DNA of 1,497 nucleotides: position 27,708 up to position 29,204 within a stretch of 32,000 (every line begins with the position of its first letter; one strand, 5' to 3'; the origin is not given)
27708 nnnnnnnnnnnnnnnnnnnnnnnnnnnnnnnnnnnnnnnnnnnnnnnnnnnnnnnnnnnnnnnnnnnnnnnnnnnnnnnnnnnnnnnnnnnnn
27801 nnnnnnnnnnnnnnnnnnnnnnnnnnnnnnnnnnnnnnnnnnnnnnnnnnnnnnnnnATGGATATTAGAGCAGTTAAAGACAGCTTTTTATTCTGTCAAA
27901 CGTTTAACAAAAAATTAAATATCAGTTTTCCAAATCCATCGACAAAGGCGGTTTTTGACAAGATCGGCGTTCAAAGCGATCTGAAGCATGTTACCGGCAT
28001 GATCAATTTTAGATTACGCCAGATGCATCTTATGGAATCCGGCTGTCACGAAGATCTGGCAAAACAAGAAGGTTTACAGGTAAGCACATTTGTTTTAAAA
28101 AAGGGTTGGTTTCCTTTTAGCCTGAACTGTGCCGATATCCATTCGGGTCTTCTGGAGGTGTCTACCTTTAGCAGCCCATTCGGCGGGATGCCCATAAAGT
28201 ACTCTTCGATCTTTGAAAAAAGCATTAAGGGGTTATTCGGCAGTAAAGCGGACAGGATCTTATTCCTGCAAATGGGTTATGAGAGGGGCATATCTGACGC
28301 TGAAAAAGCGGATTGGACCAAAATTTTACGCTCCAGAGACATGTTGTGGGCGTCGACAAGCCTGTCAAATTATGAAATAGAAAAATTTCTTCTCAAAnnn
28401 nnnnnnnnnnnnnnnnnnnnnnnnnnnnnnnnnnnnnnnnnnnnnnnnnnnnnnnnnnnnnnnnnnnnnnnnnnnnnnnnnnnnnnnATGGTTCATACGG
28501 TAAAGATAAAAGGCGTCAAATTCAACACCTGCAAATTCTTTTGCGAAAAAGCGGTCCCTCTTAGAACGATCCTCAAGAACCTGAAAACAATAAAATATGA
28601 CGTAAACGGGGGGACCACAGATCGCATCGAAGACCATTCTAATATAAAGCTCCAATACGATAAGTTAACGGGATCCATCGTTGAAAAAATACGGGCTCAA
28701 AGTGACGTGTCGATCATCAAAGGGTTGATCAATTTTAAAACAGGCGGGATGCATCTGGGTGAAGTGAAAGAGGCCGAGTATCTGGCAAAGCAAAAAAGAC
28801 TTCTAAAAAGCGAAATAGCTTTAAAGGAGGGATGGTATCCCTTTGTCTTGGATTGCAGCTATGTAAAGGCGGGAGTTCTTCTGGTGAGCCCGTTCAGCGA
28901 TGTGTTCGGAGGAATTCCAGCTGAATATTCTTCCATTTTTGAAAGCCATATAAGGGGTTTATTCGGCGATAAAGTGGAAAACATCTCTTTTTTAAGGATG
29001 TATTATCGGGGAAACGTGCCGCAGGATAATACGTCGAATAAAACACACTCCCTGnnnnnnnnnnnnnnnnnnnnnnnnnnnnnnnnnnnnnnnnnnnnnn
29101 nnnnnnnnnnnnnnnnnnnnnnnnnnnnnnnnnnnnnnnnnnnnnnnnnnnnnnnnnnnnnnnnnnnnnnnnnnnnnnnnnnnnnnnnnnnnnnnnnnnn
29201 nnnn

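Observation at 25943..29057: Tandem array of four paralogs of an unrecognised protein family with an embedded 2-TM protein gene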

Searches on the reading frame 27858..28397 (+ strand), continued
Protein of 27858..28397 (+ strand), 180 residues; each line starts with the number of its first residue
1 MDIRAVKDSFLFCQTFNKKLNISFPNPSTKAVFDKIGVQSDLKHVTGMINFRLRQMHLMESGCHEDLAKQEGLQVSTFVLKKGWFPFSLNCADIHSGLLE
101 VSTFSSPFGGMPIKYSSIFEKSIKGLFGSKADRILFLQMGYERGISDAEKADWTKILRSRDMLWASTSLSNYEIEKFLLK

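Call 69: find_encoding_contigs(protein=P0142, flank=7000, max_places=2)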
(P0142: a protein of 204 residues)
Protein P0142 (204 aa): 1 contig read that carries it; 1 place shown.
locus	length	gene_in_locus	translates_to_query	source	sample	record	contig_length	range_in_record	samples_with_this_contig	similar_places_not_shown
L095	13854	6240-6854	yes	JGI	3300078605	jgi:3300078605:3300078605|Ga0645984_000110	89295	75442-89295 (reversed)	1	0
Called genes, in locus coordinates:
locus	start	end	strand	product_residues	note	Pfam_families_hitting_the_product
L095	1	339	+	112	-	?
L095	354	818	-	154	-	PF18735:HEPN_RiboL-PSP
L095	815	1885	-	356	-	PF03235:GmrSD_N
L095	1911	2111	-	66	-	PF01381:HTH_3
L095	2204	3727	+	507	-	PF00239:Resolvase, PF07508:Recombinase, PF13408:Zn_ribbon_recom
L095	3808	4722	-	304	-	-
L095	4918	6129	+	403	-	PF16656:Pur_ac_phosph_N, PF00149:Metallophos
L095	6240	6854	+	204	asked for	-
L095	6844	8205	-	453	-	PF01139:RtcB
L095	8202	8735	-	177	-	PF02834:LigT_PEase, PF13563:2_5_RNA_ligase2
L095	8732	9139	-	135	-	PF01951:Archease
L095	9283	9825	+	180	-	-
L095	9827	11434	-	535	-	-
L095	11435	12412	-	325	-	PF07787:TMEM43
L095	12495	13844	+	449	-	PF00202:Aminotran_3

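Call 83: find_related_loci(query=A8, collection=metagenome_contigs, flank=8000)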
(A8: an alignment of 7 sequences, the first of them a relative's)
Query A8 (194 aa) in metagenome_contigs; peptide patterns used: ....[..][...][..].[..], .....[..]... (x = any residue, [..] = any of these).
234 stretches matched a pattern; 3 encode a relative of the query (tblastn E <= 1e-3); 3 distinct loci.
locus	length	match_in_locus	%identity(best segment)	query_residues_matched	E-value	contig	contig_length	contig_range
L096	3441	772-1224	48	32-189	5e-39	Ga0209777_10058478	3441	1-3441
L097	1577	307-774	43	34-192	2e-33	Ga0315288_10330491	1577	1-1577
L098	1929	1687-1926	47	34-116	4e-19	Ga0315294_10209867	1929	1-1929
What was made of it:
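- Tried and rejected: The metagenome scan added only three short loci (call 83).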

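Call 84: find_related_loci(query=A8, collection=viral_contigs, flank=5000)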
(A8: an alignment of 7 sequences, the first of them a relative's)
Query A8 (194 aa) in viral_contigs; peptide patterns used: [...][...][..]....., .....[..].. (x = any residue, [..] = any of these).
83 stretches matched a pattern, but none encodes a relative of the query by tblastn (E <= 1e-3).
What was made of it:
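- On Known anti-phage defence systems: IMG/VR scan: none (call 84).
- None in viral contigs (call 84).
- Tried and rejected: The viral scan found none (call 84).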

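Call 91: search_protein_families(library=phrogs, proteins=[window:27858-28397:+, P0004, P0009, P0156, P0148, P0139], max_evalue=0.1)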
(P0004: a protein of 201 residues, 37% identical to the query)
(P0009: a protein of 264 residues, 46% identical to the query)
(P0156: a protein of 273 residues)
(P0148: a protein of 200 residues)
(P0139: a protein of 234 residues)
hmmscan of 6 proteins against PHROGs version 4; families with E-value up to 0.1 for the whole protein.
window:27858-28397:+ (180 aa): 1 family
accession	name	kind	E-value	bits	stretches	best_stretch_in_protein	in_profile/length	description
phrog_18291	-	unknown function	0.035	15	0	88-104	8-24/59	-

P0004 (201 aa): 0 families

P0009 (264 aa): 0 families

P0156 (273 aa): 0 families

P0148 (200 aa): 0 families

P0139 (234 aa): 0 families

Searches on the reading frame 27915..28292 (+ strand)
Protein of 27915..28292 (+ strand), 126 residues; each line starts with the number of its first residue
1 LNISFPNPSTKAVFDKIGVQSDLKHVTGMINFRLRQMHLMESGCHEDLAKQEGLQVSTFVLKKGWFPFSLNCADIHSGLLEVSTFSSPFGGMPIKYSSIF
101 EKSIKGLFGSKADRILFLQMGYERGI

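Call 44: search_protein_families(library=pfam, alignment_id=A4, max_evalue=1)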
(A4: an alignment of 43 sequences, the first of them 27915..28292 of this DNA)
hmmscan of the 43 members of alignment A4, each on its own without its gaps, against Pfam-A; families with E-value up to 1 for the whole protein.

A. member 1, window:27915-28292:+ (126 aa): 0 families

B. families by the number of members that match (of 43 scanned): 24 families
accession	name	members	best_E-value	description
PF21619.2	DUF6855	2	0.078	Family of unknown function (DUF6855)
PF00085.26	Thioredoxin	1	5.1e-24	Thioredoxin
PF13098.12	Thioredoxin_2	1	1.5e-07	Thioredoxin-like domain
PF04756.19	OST3_OST6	1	8.9e-05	OST3 / OST6 family, transporter family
PF13899.12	Thioredoxin_7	1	0.0032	Thioredoxin-like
PF17938.6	TetR_C_29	1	0.0048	Tetracyclin repressor-like, C-terminal domain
PF15527.11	Ntox22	1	0.0082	Bacterial toxin 22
PF13905.12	Thioredoxin_8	1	0.023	Thioredoxin-like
PF13848.12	Thioredoxin_6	1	0.024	Thioredoxin-like domain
PF16731.10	GARP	1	0.029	Glutamic acid/alanine-rich protein of Trypanosoma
PF00578.27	AhpC-TSA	1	0.036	AhpC/TSA family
PF22883.1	Consortin_N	1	0.037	Consortin, N-terminal domain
PF21550.3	MTIP_N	1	0.048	Myosin A tail domain interacting protein, N-terminal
PF18180.6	LD_cluster3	1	0.05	SLOG cluster3 family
PF08762.16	CRPV_capsid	1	0.068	CRPV capsid protein like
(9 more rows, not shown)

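Call 45: search_solved_structures(query=A4, max_evalue=10, show_alignments=2)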
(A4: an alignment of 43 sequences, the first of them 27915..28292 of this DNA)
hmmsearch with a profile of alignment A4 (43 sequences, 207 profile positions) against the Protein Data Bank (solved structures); distinct sequences matched with E-value up to 10: 1.
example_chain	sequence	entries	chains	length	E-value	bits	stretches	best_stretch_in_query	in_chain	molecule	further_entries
7rai_L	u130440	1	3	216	0.26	14.2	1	101-151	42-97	M4008_N1 Fab light chain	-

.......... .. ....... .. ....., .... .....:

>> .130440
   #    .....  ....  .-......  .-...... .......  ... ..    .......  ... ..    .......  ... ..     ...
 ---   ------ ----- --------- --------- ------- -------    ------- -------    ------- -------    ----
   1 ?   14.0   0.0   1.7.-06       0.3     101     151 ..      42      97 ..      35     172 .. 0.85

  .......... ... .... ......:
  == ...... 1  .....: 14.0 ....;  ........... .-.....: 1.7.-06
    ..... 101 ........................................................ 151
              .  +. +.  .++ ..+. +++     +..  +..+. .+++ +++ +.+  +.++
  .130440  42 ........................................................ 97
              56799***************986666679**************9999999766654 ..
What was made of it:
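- On XylR_N / V4R sensor domains: The family profile against all PDB sequences gives only a spurious Fab hit at E 0.26 (call 45).
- The family profile finds no solved sensor-domain sequence at E<=10 (call 45).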

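Call 47: predict_structure(alignment_id=A4)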
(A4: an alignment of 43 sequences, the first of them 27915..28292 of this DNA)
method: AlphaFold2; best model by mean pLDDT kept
length: 126 residues; sequences in the alignment: 43
mean_pLDDT: 96.8   pTM: 0.89
mean pLDDT of the five models: 96.8, 96.3, 96.2, 95.5, 95.3
residues with pLDDT >= 90: 123; 70-90: 3; 50-70: 0; < 50: 0
segments of 3 or more residues with pLDDT < 50: none
pLDDT, mean of each block of 10 residues (from residue 1): 94 97 98 98 97 98 98 98 97 97 98 97 90
secondary structure, 60 per line:
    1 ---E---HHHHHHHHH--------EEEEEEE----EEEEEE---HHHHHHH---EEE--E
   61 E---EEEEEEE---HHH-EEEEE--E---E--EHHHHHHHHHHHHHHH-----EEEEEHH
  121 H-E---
elements in order: H8-16 E25-31 E36-41 H45-51 E55-57 E65-71 E79-83 H94-108 E114-118
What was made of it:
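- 27858..28400 (+): P3 (180 aa): a full-architecture copy with a short N-terminal peptide, the core domain and the C-terminal tail. AlphaFold model of residues 20-145: pLDDT 96.8, pTM 0.89 (call 47).
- Confident fold: pLDDT 96.8 (call 47). The core folds very confidently from a 43-sequence alignment (call 47).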

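Call 49: fold_search(model_id=the predicted structure, library=pdb)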
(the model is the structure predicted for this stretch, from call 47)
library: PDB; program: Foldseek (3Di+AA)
matches with E <= 10: 291; with E <= 0.001: 0
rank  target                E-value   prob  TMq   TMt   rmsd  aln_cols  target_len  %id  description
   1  1cfy_A                7.8e-03  0.87  0.38  0.37   7.9       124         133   13  YEAST COFILIN, MONOCLINIC CRYSTAL FORM (released 1997-04-01)
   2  4kef                  8.9e-03  0.96  0.44  0.42   7.2       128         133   11  Structure of Cofilin Mutant (cof1-159p) (released 2013-05-15)
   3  1v6f_MODEL_1_A        1.0e-02  0.72  0.37  0.33   7.2       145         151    9  Solution Structure of Glia Maturation Factor-beta from Mus Musculus (released 2004-05-29)
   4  4kee                  1.3e-02  0.94  0.46  0.45   7.4       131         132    9  Crystal Structure of Cofilin Mutant (cof1-158p) (released 2013-05-15)
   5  2mv2_MODEL_1_A        2.5e-02  0.72  0.41  0.37   7.9       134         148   10  Solution structure of Twinstar from Drosophila melanogastor (released 2015-09-23)
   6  2i2q                  3.1e-02  0.77  0.42  0.43   7.9       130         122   12  Fission Yeast cofilin (released 2006-10-17)
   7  1cof                  3.5e-02  0.80  0.45  0.42   7.6       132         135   11  YEAST COFILIN, ORTHORHOMBIC CRYSTAL FORM (released 1997-04-01)
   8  4ked_A                3.8e-02  0.80  0.44  0.43   6.8       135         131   10  Crystal Structure of Cofilin Mutant (cof1-157p) (released 2013-07-03)
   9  1ahq                  3.8e-02  0.75  0.44  0.42   7.0       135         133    8  RECOMBINANT ACTOPHORIN (released 1997-09-04)
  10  1t2l_B                4.0e-02  0.69  0.43  0.42   7.0       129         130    9  Three Crystal Structures of Human Coactosin-like Protein (released 2004-11-23)
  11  7q8s_B                4.0e-02  0.63  0.38  0.35   7.7       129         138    9  Leishmania major ADP-actin filament decorated with Leishmania major cofilin (released 2022-05-18)
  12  1hqz_1                5.2e-02  0.54  0.36  0.33   8.1       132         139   11  Cofilin homology domain of a yeast actin-binding protein ABP1P (released 2001-12-21)
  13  5ivu_B                6.0e-02  0.60  0.39  0.37   7.7       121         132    8  Crystal Structure of Streptomyces griseoflavus Cofilin (released 2017-03-29)
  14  7sog_A                6.0e-02  0.57  0.40  0.38   6.2       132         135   11  Thermostable actophorin (released 2022-04-20)
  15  2vac                  6.4e-02  0.72  0.46  0.44   7.7       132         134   14  Structure of N-terminal Actin Depolymerizing Factor homology (ADF-H) domain of human twinfilin-2 (released 2007-10-16)
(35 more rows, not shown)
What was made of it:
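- Closest known: ADF-H / cofilin and gelsolin-repeat domains. Different: TM-score stays below 0.5 and rmsd is about 7 A (call 49).
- Closest known: XylR_N / V4R effector-binding domains. Different: Nothing supports it at the family, profile or fold level (calls 44, 45, 49).
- TM-scores are 0.37-0.47 and rmsd about 7 A even with a pLDDT-97 model (call 49).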

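Call 52: fold_search(model_id=the predicted structure, library=viral)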
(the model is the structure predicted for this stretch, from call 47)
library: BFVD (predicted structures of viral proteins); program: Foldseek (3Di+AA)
matches with E <= 10: 381; with E <= 0.001: 0
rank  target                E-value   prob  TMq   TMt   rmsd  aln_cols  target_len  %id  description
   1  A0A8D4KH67            1.5e-01  0.15  0.22  0.28   7.4        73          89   15  (no name in the UniProt tables at hand)
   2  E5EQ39                1.8e-01  0.44  0.41  0.33   6.8       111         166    9  (no name in the UniProt tables at hand)
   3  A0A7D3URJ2            2.9e-01  0.06  0.22  0.11  13.8       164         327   10  Uncharacterized protein [Fadolivirus FV1/VV64]
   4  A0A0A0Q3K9            3.5e-01  0.30  0.27  0.20   5.7        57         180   14  Uncharacterized protein [Pectobacterium bacteriophage PM2]
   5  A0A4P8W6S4            5.2e-01  0.11  0.27  0.31  12.8       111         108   14  (no name in the UniProt tables at hand)
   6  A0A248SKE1            6.7e-01  0.05  0.22  0.18  14.8       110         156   11  (no name in the UniProt tables at hand)
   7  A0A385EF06            8.2e-01  0.15  0.28  0.43   5.0        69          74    9  Uncharacterized protein [Caulobacter phage CcrBL9]
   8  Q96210                9.3e-01  0.12  0.25  0.27   4.7        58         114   14  (no name in the UniProt tables at hand)
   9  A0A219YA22            9.3e-01  0.03  0.21  0.22  14.8       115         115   10  (no name in the UniProt tables at hand)
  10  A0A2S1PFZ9            1.1e+00  0.10  0.25  0.34  12.5        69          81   12  Uncharacterized protein [Pseudomonas phage 98PfluR60PP]
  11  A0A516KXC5            1.1e+00  0.10  0.27  0.37  12.7       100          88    9  (no name in the UniProt tables at hand)
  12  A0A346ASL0            1.1e+00  0.05  0.20  0.23  11.8        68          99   18  (no name in the UniProt tables at hand)
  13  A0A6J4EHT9            1.1e+00  0.05  0.26  0.15  15.6       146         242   11  (no name in the UniProt tables at hand)
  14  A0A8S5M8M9            1.3e+00  0.11  0.27  0.35   5.7        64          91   11  Uncharacterized protein [Siphoviridae sp. ctB3v5]
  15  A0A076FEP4            1.3e+00  0.06  0.20  0.19   8.8        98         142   12  Uncharacterized protein [Penaeus monodon nudivirus]
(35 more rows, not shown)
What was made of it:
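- On Known anti-phage defence systems: BFVD fold search: nothing below E 0.15 (call 52).
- Tried and rejected: BFVD gave nothing (call 52).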

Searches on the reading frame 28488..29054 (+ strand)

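Call 3: search_protein_families(library=pfam, proteins=[window:28488-29054:+], max_evalue=1)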
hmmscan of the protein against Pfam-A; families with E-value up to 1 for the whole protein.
window:28488-29054:+ (189 aa): 3 families
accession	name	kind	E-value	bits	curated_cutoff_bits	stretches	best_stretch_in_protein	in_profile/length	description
PF08762.16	CRPV_capsid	-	0.068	13.3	22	1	17-89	8-78/199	CRPV capsid protein like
PF11178.13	DUF2963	-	0.14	12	22.6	1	30-67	20-50/52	Protein of unknown function (DUF2963)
PF17984.6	TERT_thumb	-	0.18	12.1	25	1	4-57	111-163/191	Telomerase reverse transcriptase thumb DNA binding domain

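Call 4: search_protein_families(library=ncbifam, proteins=[window:28488-29054:+], max_evalue=1)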
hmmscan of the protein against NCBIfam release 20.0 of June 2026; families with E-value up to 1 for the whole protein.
window:28488-29054:+ (189 aa): 0 families

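Call 46: search_protein_families(library=padloc, proteins=[window:28488-29054:+], max_evalue=1)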
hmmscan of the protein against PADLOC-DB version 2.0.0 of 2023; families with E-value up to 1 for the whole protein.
window:28488-29054:+ (189 aa): 0 families

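Call 91: search_protein_families(library=phrogs, proteins=[window:28488-29054:+], max_evalue=0.1)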
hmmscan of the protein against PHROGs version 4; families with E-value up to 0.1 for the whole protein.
window:28488-29054:+ (189 aa): 1 family
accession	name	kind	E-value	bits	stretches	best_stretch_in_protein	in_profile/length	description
phrog_15274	-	unknown function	0.051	14.7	0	132-155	18-41/77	-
